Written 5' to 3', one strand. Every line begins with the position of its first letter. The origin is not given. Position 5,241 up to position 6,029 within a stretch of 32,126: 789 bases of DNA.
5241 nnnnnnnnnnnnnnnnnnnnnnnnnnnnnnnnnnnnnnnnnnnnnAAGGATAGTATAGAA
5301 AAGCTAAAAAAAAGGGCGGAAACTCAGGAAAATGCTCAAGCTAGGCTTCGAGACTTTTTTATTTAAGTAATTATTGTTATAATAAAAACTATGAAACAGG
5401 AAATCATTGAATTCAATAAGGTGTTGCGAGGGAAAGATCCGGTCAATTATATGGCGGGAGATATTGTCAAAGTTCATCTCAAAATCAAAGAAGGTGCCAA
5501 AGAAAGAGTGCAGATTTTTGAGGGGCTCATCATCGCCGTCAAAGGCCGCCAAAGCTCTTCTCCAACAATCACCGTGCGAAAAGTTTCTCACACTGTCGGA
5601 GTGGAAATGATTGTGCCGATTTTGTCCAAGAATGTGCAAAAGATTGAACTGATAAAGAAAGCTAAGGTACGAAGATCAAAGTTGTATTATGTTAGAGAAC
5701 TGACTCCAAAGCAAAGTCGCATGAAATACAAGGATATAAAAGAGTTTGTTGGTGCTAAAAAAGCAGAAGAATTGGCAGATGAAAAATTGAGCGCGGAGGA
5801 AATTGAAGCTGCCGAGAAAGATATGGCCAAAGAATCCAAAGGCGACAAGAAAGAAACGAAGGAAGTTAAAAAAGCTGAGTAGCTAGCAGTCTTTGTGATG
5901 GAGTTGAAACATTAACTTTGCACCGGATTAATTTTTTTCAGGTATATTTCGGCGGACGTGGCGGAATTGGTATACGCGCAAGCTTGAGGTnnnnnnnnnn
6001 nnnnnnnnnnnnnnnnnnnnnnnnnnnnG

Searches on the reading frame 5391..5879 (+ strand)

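Call 7: search_protein_families(library=pfam, proteins=[window:5391-5879:+], max_evalue=0.001)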
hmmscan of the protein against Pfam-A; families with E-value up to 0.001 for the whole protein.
window:5391-5879:+ (163 aa): 1 family
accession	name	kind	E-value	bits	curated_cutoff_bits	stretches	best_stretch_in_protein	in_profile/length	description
PF01245.26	Ribosomal_L19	-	8.1e-33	113.1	22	1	15-113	13-110/111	Ribosomal protein L19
